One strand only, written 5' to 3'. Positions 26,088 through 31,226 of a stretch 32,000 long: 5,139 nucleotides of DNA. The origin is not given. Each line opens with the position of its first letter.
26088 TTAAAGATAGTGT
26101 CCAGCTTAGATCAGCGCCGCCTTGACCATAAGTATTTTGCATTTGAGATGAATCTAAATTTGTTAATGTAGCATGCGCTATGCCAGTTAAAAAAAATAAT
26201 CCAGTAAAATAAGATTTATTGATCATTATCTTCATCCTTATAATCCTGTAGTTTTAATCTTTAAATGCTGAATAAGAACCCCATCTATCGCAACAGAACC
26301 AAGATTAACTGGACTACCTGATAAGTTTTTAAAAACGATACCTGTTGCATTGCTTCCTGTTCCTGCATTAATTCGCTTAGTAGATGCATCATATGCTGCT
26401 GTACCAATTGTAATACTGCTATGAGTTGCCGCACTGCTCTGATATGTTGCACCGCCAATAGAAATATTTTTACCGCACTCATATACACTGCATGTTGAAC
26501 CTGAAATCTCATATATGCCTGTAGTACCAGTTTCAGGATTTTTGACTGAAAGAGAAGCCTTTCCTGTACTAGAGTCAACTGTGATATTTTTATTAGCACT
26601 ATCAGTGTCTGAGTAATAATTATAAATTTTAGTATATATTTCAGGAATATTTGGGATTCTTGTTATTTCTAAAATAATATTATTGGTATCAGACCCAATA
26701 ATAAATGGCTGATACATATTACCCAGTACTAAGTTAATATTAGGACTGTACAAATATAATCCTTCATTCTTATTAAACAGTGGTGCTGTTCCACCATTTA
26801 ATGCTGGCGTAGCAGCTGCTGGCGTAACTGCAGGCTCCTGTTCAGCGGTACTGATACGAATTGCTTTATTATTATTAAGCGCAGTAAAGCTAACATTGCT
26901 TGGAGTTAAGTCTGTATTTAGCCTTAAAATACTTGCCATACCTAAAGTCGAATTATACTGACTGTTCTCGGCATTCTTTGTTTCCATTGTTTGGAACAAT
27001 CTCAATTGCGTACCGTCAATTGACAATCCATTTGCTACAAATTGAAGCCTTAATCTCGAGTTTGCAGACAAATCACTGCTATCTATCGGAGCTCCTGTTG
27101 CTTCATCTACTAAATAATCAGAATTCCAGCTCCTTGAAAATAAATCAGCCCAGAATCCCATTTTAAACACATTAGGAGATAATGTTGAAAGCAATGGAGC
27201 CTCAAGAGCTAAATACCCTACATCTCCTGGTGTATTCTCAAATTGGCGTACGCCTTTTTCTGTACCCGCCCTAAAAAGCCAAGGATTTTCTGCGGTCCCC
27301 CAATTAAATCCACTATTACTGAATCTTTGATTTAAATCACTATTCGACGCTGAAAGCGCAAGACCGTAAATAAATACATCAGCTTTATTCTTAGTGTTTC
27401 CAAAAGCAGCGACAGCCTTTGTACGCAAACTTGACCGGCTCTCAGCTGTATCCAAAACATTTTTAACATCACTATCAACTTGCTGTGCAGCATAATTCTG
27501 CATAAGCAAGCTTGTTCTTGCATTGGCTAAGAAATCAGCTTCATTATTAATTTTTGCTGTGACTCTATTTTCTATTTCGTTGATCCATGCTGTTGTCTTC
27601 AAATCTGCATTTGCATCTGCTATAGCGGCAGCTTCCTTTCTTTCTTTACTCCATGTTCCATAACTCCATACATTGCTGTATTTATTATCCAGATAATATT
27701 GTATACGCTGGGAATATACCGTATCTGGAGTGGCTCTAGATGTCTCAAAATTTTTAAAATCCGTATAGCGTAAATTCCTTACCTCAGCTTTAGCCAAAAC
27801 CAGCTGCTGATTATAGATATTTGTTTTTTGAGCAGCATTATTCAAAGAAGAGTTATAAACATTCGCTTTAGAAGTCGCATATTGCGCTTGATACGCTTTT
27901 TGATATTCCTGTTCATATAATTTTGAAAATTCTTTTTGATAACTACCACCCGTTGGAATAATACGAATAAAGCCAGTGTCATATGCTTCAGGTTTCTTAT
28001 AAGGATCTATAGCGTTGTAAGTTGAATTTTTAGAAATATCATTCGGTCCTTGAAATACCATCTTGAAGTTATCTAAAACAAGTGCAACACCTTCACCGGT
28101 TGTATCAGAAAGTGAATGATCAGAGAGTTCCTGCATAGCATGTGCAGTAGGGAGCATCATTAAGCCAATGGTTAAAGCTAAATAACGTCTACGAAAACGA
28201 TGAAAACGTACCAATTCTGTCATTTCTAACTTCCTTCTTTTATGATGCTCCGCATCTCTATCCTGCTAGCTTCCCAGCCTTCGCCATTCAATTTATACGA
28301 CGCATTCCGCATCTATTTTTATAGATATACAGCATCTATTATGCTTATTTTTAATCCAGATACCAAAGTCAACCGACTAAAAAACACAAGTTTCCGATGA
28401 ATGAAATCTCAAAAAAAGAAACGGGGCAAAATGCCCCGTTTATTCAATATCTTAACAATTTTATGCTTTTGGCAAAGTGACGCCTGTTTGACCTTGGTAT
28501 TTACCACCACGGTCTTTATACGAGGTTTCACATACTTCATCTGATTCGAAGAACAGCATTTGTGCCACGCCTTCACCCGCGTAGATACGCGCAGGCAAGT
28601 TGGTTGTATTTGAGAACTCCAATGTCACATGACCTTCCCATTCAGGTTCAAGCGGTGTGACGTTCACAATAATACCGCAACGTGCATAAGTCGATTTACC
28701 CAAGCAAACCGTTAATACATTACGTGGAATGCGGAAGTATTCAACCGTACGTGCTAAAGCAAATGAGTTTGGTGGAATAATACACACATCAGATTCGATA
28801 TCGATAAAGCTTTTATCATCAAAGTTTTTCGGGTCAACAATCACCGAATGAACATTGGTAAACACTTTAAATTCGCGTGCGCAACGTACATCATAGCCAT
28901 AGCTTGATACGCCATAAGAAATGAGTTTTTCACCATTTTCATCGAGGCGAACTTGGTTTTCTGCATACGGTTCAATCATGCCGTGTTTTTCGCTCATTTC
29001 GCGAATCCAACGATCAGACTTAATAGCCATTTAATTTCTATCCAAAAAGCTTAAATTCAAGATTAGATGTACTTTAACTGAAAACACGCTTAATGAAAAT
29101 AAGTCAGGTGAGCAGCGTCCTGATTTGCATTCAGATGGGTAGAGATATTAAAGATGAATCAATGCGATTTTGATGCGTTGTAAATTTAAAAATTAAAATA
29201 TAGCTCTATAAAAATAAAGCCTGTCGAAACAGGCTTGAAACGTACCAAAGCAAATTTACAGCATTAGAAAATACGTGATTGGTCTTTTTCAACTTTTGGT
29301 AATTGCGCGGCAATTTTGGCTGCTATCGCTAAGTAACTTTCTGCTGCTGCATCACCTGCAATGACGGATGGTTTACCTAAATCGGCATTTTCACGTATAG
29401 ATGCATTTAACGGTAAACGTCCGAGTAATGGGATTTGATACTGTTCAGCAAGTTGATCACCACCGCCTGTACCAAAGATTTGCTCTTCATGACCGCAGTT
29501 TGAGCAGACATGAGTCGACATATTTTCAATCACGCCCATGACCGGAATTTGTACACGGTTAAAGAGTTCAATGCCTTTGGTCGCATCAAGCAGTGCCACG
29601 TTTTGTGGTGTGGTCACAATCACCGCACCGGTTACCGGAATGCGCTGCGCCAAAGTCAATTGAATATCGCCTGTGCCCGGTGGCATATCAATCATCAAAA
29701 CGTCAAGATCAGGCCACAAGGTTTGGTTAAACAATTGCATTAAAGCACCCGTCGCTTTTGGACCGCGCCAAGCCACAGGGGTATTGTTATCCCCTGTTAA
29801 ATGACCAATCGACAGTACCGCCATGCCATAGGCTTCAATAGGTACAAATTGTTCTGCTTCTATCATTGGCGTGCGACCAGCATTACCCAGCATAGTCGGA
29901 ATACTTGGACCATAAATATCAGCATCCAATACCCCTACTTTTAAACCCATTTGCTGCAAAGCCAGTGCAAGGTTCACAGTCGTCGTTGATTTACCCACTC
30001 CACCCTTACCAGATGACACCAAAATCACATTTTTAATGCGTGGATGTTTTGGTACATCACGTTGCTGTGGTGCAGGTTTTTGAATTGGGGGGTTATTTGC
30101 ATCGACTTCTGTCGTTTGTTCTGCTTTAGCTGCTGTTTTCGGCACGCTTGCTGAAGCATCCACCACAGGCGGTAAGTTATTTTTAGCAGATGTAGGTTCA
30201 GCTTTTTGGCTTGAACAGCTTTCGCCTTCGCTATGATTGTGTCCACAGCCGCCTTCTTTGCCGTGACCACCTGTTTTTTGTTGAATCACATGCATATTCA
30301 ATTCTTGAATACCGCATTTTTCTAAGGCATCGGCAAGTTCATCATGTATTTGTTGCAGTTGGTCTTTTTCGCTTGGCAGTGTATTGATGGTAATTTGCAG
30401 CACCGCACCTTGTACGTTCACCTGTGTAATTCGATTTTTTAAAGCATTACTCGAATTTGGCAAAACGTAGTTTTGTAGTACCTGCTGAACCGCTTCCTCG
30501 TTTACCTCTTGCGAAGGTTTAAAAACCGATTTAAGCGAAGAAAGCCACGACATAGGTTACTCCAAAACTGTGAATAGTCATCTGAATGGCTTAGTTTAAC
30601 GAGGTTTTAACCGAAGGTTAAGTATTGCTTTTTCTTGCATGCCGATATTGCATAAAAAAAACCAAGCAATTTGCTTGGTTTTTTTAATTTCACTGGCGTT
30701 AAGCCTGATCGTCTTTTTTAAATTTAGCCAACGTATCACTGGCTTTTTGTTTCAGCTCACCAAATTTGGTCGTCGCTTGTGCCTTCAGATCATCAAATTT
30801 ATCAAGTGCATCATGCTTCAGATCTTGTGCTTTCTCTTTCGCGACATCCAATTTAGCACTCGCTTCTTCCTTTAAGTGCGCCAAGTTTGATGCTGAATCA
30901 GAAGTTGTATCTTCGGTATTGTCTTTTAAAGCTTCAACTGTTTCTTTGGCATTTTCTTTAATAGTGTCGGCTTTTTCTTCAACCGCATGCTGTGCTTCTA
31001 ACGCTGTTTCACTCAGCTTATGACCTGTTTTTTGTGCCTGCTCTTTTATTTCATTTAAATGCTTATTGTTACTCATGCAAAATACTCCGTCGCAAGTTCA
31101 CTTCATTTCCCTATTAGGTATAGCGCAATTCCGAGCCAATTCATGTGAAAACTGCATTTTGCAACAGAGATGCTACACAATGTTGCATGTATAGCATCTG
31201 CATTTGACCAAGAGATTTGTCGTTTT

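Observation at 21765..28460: Insulated four-gene operon of signal-peptide proteins with no recognisable assembly or secretion machinery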

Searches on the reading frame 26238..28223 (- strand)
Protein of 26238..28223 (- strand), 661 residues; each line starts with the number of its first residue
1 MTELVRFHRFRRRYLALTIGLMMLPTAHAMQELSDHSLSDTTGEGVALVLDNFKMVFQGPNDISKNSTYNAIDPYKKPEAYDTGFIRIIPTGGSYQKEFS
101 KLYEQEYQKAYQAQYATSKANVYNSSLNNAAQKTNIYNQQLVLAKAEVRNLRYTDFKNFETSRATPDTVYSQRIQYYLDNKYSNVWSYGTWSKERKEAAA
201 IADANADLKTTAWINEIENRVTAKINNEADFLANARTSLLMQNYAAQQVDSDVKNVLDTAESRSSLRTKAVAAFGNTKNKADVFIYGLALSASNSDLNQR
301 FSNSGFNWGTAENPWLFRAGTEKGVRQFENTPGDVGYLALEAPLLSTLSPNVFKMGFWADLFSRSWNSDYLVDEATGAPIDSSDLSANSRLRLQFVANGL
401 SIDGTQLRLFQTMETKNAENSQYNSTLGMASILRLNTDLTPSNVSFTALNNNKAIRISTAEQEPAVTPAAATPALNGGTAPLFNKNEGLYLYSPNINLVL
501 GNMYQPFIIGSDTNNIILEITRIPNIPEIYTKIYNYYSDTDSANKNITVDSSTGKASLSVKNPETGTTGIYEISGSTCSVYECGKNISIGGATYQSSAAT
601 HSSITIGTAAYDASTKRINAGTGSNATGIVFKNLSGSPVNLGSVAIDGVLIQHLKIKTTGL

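Call 3: search_protein_families(library=pfam, proteins=[window:26238-28223:-], max_evalue=1)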
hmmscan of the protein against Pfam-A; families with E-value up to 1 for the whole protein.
window:26238-28223:- (661 aa): 1 family
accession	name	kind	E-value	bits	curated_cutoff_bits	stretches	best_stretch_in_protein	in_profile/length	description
PF19657.4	DUF6160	-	0.1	13.3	27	1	15-50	7-45/96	Family of unknown function (DUF6160)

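Call 4: search_protein_families(library=ncbifam, proteins=[window:26238-28223:-], max_evalue=1)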
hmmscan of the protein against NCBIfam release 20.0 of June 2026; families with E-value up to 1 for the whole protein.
window:26238-28223:- (661 aa): 1 family
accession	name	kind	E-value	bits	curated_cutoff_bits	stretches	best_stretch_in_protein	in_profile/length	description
NF050077.1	pilus_FilA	exception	0.044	13.2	220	1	15-52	6-44/279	putative pilus system protein FilA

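Call 7: list_cluster_members(proteins=[window:26238-28223:-, window:25495-26235:-, window:23118-25466:-, window:21765-23090:-])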
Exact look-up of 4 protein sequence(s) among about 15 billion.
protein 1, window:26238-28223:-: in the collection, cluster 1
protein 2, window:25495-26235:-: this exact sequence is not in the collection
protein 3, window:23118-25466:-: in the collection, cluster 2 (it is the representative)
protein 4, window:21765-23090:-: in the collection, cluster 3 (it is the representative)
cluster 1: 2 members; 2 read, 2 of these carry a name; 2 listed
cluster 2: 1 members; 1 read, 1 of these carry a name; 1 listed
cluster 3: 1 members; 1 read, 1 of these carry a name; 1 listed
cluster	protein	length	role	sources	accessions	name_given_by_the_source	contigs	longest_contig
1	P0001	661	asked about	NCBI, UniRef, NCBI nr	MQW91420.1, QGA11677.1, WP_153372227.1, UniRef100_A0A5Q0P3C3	hypothetical protein GFH30_09935 [Acinetobacter wanghuae] | Uncharacterized protein n=1 Tax=Acinetobacter wanghuae TaxID=2662362 ... | hypothetical protein [Acinetobacter wanghuae]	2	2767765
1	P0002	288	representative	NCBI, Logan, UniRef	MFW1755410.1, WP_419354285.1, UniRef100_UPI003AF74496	hypothetical protein [Acinetobacter wanghuae] | hypothetical protein n=1 Tax=Acinetobacter wanghuae TaxID=2662362 RepID=UPI003AF74496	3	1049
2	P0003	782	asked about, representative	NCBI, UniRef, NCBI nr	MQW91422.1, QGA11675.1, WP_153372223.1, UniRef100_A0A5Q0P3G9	hypothetical protein GFH30_09925 [Acinetobacter wanghuae] | DUF6160 domain-containing protein n=1 Tax=Acinetobacter wanghuae TaxID=2662362 ... | DUF6160 family protein [Acinetobacter wanghuae]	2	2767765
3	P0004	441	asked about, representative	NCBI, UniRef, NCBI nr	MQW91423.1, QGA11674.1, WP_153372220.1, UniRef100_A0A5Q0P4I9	hypothetical protein GFH30_09920 [Acinetobacter wanghuae] | Uncharacterized protein n=1 Tax=Acinetobacter wanghuae TaxID=2662362 ... | hypothetical protein [Acinetobacter wanghuae]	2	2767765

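Call 18: find_homologous_proteins(query=window:26238-28223:-, max_evalue=0.001)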
Query window:26238-28223:- (661 aa): 632 proteins with E <= 0.001 among 8000 candidates; the best 120 are listed.
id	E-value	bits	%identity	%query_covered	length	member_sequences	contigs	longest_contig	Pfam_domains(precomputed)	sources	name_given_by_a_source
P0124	2.4e-171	590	48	100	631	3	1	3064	-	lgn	-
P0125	4.8e-170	585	49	100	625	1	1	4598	-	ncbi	-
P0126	3.4e-169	583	49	100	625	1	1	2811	-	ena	-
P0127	9.0e-168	578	48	100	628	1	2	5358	-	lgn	-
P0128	6.4e-167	575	47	100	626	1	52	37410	-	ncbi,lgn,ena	-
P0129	1.2e-166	574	47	100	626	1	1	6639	-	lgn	-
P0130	2.6e-166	573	47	100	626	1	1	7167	-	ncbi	-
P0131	3.8e-166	572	49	100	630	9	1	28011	-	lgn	-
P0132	1.2e-165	571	47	100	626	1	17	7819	-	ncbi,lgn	-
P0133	1.7e-164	567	47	100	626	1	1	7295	-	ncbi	-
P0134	1.5e-163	564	48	100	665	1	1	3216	-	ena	-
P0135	1.1e-162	561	46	100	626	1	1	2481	-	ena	-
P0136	4.6e-162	559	48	99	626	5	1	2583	-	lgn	-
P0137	1.0e-161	558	47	100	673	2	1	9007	-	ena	-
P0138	5.6e-161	555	46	100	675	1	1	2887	-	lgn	-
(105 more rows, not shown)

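Call 37: search_solved_structures(query=A2, max_evalue=10)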
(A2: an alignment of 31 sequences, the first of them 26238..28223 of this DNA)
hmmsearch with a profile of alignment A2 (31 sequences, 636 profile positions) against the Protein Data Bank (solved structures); distinct sequences matched with E-value up to 10: 3.
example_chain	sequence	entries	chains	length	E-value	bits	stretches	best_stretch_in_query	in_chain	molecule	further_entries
7x3k_A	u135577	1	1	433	0.8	11.6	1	166-266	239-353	Zuotin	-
7ng8_D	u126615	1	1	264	1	11.2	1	118-269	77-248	Klebicin C activity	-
7z3n_C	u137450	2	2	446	7.5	8.4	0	152-260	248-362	Putative ribosome associated protein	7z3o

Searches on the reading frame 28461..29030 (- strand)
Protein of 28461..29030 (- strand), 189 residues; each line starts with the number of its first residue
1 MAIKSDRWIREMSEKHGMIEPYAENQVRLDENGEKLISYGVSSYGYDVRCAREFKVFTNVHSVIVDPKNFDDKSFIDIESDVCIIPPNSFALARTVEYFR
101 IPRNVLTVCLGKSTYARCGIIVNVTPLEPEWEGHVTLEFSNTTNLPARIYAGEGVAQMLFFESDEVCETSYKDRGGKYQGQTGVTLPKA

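Call 49: search_protein_families(library=pfam, proteins=[window:28461-29030:-], max_evalue=0.001)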
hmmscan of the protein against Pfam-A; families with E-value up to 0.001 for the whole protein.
window:28461-29030:- (189 aa): 2 families
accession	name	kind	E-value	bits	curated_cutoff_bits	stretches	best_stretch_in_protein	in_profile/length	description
PF22769.1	DCD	-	2.2e-35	122.4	27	1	3-162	1-152/153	dCTP deaminase-like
PF00692.24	dUTPase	-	8.8e-06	26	22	1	83-165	24-106/129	dUTPase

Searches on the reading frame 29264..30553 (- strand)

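Call 49: search_protein_families(library=pfam, proteins=[window:29264-30553:-], max_evalue=0.001)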
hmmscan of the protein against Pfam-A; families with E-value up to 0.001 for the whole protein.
window:29264-30553:- (429 aa): 5 families
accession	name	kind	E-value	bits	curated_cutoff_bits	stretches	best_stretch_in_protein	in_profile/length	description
PF10609.15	ParA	-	4.8e-98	327.9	27.1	1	173-414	2-245/246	NUBPL iron-transfer P-loop NTPase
PF01656.29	CbiA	-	5.9e-12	46.1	25.4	1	177-345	1-82/125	CobQ/CobB/MinD/ParA nucleotide binding domain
PF09140.17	MipZ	-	4.3e-09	36.5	20.7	1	176-323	2-135/262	ATPase MipZ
PF13614.12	AAA_31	-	3.3e-08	34.1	27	1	175-213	2-40/177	AAA domain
PF00142.24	Fer4_NifH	-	3.8e-07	30.3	25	1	181-224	6-49/271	4Fe-4S iron sulfur cluster binding proteins, NifH/frxC family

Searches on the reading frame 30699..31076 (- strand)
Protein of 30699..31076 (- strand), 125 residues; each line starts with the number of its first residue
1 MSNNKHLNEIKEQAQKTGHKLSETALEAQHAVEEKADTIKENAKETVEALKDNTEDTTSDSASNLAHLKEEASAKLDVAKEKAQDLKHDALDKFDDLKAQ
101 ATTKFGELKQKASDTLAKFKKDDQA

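Call 49: search_protein_families(library=pfam, proteins=[window:30699-31076:-], max_evalue=0.001)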
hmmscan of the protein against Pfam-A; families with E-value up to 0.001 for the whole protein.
window:30699-31076:- (125 aa): 2 families
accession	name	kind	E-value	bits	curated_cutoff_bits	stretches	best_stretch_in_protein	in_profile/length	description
PF12732.12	YtxH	-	2.1e-06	28.5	37.5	0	68-112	26-70/71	YtxH-like protein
PF01442.23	Apolipoprotein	-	3e-05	24.2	90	1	8-120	69-182/190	Apolipoprotein A1/A4/E domain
